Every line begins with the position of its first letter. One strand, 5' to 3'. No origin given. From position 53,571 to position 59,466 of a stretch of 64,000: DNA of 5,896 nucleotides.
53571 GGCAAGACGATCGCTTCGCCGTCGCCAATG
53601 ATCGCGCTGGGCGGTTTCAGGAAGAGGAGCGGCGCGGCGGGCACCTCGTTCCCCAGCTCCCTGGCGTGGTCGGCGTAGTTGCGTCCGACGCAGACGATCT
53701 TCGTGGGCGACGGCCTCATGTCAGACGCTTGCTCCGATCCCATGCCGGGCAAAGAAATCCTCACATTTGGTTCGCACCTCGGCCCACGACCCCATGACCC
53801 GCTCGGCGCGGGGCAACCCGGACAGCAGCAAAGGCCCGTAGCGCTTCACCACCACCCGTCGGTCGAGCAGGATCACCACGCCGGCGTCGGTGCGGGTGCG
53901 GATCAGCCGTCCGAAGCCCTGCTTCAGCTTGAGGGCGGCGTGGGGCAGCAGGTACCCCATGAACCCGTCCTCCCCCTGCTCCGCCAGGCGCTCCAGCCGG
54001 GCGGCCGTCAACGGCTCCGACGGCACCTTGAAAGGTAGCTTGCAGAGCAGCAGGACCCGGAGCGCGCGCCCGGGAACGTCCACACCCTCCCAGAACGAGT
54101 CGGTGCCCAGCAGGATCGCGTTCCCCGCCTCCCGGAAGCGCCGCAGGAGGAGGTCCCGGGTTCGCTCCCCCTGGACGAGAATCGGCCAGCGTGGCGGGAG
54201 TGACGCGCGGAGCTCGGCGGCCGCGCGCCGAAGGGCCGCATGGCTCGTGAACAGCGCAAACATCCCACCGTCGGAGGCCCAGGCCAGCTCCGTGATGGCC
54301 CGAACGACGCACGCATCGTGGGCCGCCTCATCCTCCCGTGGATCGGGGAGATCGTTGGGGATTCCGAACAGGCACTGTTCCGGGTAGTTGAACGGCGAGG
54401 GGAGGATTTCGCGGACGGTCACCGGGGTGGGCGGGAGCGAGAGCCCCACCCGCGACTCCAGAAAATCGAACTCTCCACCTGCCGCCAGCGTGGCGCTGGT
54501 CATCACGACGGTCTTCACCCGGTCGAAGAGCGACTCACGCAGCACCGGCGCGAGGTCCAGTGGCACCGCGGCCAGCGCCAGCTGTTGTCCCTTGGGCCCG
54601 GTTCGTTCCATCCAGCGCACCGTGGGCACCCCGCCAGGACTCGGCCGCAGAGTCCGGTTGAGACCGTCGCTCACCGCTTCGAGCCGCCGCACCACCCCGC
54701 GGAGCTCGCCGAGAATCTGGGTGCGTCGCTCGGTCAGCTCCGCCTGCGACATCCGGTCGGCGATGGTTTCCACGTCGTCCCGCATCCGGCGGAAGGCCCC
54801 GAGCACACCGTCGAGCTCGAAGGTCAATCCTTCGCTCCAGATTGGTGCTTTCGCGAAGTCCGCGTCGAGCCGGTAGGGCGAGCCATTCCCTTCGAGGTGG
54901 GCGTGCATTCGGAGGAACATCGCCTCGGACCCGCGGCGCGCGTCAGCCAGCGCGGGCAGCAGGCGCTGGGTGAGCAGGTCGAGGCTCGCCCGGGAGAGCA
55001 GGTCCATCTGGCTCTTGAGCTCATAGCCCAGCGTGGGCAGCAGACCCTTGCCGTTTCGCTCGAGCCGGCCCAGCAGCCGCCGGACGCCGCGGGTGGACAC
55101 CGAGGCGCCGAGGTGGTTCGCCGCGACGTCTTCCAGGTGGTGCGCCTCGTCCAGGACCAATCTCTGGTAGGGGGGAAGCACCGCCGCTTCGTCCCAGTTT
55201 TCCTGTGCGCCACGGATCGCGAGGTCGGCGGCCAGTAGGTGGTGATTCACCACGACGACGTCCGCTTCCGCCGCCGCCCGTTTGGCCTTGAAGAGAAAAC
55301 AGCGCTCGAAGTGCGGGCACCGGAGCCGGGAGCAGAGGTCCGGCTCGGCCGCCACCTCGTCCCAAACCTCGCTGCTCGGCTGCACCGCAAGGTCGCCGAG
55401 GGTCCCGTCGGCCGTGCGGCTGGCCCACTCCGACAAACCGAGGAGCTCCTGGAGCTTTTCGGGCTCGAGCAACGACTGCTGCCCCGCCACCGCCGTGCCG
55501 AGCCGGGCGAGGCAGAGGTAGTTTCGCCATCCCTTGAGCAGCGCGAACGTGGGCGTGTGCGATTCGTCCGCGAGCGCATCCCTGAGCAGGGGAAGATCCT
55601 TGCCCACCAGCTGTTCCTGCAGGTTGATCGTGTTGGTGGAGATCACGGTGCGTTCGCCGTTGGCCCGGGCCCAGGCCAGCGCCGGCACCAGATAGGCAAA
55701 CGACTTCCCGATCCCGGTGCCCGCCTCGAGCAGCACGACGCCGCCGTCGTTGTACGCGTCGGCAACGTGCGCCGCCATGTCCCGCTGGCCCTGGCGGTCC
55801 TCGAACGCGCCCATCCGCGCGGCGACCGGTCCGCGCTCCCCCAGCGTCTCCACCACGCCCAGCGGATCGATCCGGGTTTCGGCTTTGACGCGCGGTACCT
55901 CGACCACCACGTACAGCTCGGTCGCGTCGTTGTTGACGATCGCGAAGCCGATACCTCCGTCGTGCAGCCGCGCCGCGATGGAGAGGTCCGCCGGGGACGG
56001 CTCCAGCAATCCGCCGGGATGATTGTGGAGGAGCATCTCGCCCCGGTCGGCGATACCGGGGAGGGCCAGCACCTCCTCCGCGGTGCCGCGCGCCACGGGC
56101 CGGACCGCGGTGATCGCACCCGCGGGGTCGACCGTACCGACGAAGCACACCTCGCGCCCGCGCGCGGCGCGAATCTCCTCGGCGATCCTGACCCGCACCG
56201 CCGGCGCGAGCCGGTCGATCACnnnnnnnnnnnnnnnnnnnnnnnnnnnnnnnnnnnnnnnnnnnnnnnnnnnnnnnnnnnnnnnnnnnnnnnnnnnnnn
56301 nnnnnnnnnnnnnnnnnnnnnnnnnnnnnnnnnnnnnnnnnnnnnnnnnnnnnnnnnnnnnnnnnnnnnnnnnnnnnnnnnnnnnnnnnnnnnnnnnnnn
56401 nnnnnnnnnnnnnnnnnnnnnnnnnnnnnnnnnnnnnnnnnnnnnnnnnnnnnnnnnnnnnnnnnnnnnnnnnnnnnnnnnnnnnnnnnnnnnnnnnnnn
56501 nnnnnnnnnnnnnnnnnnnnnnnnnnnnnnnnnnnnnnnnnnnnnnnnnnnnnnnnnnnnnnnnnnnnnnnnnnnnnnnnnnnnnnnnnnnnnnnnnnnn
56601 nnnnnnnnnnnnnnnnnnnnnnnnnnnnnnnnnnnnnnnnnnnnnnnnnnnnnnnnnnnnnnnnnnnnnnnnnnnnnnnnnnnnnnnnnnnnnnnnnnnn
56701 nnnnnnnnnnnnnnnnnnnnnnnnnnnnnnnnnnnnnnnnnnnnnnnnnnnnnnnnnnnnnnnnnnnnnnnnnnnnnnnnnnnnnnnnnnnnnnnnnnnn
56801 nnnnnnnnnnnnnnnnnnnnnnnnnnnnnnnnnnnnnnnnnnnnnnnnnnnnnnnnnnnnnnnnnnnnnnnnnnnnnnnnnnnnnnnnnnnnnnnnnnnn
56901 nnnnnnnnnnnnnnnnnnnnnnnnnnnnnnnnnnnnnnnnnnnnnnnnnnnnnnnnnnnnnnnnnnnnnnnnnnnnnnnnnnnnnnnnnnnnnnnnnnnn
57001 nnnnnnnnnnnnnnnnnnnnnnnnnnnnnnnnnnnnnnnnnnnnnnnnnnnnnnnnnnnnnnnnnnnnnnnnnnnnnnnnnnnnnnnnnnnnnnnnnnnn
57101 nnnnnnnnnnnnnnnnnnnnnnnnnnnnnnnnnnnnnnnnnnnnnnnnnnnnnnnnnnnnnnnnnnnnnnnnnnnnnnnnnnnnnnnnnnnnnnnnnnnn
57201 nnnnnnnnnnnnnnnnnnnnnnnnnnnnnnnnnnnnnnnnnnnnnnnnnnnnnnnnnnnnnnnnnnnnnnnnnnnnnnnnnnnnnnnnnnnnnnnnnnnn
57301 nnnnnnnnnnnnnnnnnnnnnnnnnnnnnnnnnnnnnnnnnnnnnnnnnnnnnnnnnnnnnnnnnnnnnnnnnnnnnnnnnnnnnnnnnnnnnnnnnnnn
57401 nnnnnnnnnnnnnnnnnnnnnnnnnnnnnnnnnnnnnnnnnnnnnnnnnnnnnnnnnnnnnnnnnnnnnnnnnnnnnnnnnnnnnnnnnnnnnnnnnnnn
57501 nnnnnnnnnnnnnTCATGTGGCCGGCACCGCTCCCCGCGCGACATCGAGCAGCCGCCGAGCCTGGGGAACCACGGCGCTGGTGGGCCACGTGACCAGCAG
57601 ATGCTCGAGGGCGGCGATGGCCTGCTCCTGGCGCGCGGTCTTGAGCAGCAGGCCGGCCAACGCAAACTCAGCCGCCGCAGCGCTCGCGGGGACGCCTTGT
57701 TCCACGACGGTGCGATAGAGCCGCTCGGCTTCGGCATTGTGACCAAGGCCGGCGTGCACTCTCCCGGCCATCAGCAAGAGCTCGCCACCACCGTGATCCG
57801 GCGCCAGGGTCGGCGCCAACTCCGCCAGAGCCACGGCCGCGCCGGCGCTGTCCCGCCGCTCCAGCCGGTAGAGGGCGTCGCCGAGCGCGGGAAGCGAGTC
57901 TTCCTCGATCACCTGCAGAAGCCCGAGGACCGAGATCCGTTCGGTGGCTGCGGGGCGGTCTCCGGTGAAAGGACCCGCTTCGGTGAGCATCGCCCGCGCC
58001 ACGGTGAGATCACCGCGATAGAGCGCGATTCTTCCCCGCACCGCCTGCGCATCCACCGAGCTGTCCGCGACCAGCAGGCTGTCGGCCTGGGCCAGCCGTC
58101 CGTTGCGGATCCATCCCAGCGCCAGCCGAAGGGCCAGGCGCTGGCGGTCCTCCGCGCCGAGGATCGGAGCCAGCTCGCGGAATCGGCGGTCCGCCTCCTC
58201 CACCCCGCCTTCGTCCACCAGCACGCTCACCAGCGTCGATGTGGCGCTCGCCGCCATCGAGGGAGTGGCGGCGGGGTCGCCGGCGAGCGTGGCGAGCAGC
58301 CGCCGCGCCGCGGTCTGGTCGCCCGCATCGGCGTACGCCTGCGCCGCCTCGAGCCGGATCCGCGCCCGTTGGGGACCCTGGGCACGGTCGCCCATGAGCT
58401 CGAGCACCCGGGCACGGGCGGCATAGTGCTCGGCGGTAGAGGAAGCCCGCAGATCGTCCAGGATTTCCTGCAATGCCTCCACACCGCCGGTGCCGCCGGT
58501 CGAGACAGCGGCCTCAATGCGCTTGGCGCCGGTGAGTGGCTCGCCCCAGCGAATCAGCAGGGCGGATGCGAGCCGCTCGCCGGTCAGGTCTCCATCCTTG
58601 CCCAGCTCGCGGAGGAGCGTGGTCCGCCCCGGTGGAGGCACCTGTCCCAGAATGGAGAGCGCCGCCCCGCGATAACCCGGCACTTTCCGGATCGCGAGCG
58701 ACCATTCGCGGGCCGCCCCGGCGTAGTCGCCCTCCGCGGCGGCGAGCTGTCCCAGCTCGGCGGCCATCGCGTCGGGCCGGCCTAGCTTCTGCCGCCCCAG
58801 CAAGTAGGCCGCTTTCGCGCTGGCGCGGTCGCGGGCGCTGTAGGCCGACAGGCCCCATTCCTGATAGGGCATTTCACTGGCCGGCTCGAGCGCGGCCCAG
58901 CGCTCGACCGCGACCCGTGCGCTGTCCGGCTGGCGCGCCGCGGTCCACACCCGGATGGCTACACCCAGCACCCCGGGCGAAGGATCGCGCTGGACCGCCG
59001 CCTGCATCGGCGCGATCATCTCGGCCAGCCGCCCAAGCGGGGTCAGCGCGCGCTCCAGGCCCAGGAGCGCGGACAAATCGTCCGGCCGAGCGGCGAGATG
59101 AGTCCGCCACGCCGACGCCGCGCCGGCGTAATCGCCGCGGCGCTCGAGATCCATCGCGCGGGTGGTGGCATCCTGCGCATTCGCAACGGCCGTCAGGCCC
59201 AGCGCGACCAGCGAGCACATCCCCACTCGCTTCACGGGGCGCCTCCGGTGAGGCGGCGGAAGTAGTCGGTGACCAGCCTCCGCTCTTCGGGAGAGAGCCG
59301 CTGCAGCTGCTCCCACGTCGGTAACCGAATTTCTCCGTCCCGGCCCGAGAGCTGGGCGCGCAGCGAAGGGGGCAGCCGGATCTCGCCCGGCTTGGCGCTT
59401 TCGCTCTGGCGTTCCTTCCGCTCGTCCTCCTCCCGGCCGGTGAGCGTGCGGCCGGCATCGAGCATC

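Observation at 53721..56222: DinG/XPD Fe-S helicase carrying an N-terminal JAB/MPN metalloprotease-type domain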

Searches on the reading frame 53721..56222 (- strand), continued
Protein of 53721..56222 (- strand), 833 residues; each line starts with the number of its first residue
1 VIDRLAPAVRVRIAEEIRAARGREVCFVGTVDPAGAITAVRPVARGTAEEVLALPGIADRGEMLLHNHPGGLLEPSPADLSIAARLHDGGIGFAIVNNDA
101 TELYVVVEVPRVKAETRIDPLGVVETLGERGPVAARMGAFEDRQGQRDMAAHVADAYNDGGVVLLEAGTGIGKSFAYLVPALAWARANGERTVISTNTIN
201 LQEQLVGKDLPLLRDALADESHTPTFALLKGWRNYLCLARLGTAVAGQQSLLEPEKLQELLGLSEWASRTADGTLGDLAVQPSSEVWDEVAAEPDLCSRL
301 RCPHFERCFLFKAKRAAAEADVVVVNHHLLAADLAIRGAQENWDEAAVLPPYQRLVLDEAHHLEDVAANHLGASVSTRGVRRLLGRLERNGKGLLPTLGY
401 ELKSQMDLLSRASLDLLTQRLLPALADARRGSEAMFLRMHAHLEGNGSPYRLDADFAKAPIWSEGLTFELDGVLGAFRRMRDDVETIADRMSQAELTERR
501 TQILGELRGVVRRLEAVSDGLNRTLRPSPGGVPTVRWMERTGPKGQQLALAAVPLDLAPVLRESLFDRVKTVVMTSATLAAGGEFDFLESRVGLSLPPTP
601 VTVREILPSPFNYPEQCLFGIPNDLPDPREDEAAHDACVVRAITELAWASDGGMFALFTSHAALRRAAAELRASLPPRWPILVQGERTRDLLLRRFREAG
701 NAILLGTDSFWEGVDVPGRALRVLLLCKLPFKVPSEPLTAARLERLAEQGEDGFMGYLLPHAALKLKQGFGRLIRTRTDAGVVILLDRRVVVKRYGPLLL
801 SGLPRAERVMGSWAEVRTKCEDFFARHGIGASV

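Call 33: search_protein_families(library=padloc, proteins=[window:53724-56222:-], max_evalue=0.01)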
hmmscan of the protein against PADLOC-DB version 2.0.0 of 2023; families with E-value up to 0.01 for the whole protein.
window:53724-56222:- (833 aa): 10 families
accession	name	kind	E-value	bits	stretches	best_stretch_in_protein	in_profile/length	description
PDLC01439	typeIV_DinG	-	1.5e-129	431.3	1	139-811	13-564/575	CAS-IV-A; associated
PDLC01729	typeIV_DinG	-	2.7e-55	186.3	2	140-389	18-259/666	Csf4_0_IVA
PDLC01730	typeIV_DinG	-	1.3e-24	84.6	3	142-338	121-317/802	Csf4_1_IVA1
PDLC01321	typeIV_DinG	-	3.3e-19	67.1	2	153-395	9-229/559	CAS-IV-A; associated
PDLC01007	typeIV_DinG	-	9.4e-17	58.9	3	153-226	9-83/676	CRISPR type AFERR-associated DEAD/DEAH-box helicase Csf4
PDLC01731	typeIV_DinG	-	1.1e-12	45.5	1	552-781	270-481/526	Csf4_2_IVA1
PDLC01732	typeIV_DinG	-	0.00014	18.8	1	693-789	499-590/648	Csf4_3_IVE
PDLC04987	PDC-S28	-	0.00074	16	1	693-790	380-468/846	-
PDLC04986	PDC-S28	-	0.0012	15.2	1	712-791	400-471/831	-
PDLC02422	PprDinG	-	0.0012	15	1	170-388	203-405/930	-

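Call 42: predict_structure(alignment_id=A2)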
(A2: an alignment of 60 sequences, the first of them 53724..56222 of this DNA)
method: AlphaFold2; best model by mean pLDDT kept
length: 833 residues; sequences in the alignment: 60
mean_pLDDT: 87.7   pTM: 0.83
mean pLDDT of the five models: 87.7, 86.7, 85.2, 84.8, 84.2
residues with pLDDT >= 90: 431; 70-90: 354; 50-70: 42; < 50: 6
segments of 3 or more residues with pLDDT < 50: 49-51
pLDDT, mean of each block of 10 residues (from residue 1): 80 92 88 88 69 63 89 81 70 91 86 85 94 87 92 97 92 94 95 90 91 95 94 88 74 81 92 85 85 64 79 88 95 86 75 94 90 91 86 86 87 94 95 95 91 91 95 96 93 78 80 91 90 91 86 92 93 93 90 91 92 92 90 92 93 91 93 91 90 89 89 73 89 81 89 87 82 83 91 87 88 96 89 61
secondary structure, 60 per line:
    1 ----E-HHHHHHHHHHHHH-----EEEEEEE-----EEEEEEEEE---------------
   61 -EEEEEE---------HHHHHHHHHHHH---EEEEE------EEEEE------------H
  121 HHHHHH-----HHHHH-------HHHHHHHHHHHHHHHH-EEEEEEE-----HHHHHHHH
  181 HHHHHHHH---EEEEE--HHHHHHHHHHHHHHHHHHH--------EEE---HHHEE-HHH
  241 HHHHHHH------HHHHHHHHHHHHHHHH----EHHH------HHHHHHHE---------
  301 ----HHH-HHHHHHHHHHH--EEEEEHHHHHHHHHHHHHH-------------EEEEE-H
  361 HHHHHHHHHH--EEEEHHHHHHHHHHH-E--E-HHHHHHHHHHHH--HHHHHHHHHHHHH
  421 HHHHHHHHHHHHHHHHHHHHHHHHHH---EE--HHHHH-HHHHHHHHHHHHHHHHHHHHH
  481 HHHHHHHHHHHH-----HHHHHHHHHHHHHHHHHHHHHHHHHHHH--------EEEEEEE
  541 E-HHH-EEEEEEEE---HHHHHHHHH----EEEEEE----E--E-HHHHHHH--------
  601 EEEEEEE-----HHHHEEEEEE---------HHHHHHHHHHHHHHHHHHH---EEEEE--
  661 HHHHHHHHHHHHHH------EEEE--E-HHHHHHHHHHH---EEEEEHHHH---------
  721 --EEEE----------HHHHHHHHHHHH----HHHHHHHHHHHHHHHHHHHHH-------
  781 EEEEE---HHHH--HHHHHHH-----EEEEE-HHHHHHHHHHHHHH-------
elements in order (helices of 4 or more, strands of 3 or more residues): H7-19 E25-31 E37-45 E62-67 H77-88 E92-96 E103-107 H120-126 H132-136 H144-159 E161-167 H173-188 E192-196 H199-217 E226-228 H238-247 H254-269 H284-290 H309-319 E322-326 H327-340 E354-358 H360-370 E373-376 H377-387 H394-405 H408-446 H454-458 H460-492 H498-525 E534-541 E547-554 H558-566 E571-576 H586-592 E601-607 H613-616 E617-622 H632-650 E654-658 H661-674 E681-684 H689-699 E703-707 H708-711 E723-726 H737-748 H753-773 E781-785 H789-792 H795-801 E807-811 H813-826

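Call 46: fold_search(model_id=the predicted structure, library=pdb)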
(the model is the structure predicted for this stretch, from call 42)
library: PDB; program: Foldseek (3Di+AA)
matches with E <= 10: 1294; with E <= 0.001: 306
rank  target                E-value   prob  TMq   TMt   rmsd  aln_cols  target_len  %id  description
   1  6fwr_A                2.6e-40  1.00  0.63  0.74   5.9       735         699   26  Structure of DinG in complex with ssDNA (released 2018-12-19)
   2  6fws_B                1.1e-37  1.00  0.58  0.68   6.8       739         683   25  Structure of DinG in complex with ssDNA and ADPBeF (released 2018-12-19)
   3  6fws_A                1.1e-37  1.00  0.57  0.67   6.8       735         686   26  Structure of DinG in complex with ssDNA and ADPBeF (released 2018-12-19)
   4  9ii8_A                5.2e-28  1.00  0.61  0.57   7.1       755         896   18  Crystal structure of Staphylococcus aureus DinG protein in complex with ssDNA (released 2025-06-25)
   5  8zef_A                3.0e-26  1.00  0.61  0.58   7.0       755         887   19  Crystal structure of Staphylococcus aureus DinG protein in complex with ssDNA and Ca2+ (released 2025-05-21)
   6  8e2w                  1.1e-22  1.00  0.52  0.69   7.2       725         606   18  Structure of CRISPR-Associated DinG (released 2023-06-21)
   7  7xf0_A                1.4e-22  1.00  0.51  0.69   7.4       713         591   17  Crystal strucutre of CasDinG in complex with ATP (released 2023-07-26)
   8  9kqh_A                1.5e-22  1.00  0.49  0.55  12.4       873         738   14  Crystal structure of Finegoldia magna DinG in complex with ssDNA and ADPNP (released 2025-12-03)
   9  8s35_M                1.7e-22  1.00  0.50  0.65  10.0       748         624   19  DNA-bound Type IV-A3 CRISPR effector in complex with DinG helicase from K. pneumoniae (state I) (released 2024-11-06)
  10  9p55                  2.0e-22  1.00  0.53  0.68   8.7       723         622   17  Structure of DNA-free long form XPD from Thermoplasma acidophilum (released 2026-01-21)
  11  8v44                  4.9e-22  1.00  0.50  0.68   7.5       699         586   18  N-terminal truncation of CRISPR-associated DinG (released 2024-01-17)
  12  4a15_A                5.1e-22  1.00  0.52  0.71   9.3       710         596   16  Crystal structure of an XPD DNA complex (released 2012-02-01)
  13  7xex_C                7.6e-22  1.00  0.50  0.67   7.2       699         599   18  Crystal strucutre of apoCasDinG (released 2023-07-26)
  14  8rev_A                1.1e-21  1.00  0.54  0.62   9.4       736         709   18  Structure of XPD stalled at a Y-fork DNA containing a interstrand crosslink (released 2024-05-29)
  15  7xex_A                1.8e-21  1.00  0.51  0.70   6.9       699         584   19  Crystal strucutre of apoCasDinG (released 2023-07-26)
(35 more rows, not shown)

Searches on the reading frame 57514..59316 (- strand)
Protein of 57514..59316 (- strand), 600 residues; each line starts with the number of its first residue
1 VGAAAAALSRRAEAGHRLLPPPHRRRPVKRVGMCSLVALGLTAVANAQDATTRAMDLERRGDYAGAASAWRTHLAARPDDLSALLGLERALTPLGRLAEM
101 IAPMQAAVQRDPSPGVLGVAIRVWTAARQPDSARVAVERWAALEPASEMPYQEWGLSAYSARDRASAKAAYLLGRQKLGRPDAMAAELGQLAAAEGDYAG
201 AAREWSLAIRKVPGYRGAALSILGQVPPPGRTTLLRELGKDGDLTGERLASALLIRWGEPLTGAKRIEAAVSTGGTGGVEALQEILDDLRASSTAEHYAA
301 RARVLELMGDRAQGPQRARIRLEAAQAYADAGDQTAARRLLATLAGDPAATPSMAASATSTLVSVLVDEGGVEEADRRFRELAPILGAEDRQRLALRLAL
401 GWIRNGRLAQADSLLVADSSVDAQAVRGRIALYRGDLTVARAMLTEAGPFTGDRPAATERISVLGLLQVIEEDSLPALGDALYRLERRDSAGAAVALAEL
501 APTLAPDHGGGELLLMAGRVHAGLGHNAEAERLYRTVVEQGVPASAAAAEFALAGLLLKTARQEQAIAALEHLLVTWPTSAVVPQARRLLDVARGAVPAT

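Call 22: search_protein_families(library=pfam, proteins=[window:57514-59316:-], max_evalue=0.001)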
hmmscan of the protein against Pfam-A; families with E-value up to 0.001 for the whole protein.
window:57514-59316:- (600 aa): 2 families
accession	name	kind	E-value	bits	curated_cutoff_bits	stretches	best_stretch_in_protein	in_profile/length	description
PF13432.12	TPR_16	-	4.8e-07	30.5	32.7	2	515-580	1-64/65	Tetratricopeptide repeat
PF13428.12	TPR_14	-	1.6e-06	28.6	23.5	0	53-87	7-41/44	Tetratricopeptide repeat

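Call 33: search_protein_families(library=padloc, proteins=[window:57514-59316:-], max_evalue=0.01)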
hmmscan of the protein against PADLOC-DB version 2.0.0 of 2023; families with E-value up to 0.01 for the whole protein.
window:57514-59316:- (600 aa): 0 families

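Call 57: search_protein_families(library=ncbifam, proteins=[window:57514-59316:-], max_evalue=0.001)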
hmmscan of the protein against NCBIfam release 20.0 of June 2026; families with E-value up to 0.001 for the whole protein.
window:57514-59316:- (600 aa): 2 families
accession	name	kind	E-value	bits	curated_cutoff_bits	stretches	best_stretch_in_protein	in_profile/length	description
TIGR02917.1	PEP_TPR_lipo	equivalog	2.6e-05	22.3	312.2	0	512-579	194-259/899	XrtA/PEP-CTERM system TPR-repeat protein PrsT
TIGR02795.1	tol_pal_ybgF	equivalog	6e-05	23.6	90.1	0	486-547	51-111/119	tol-pal system protein YbgF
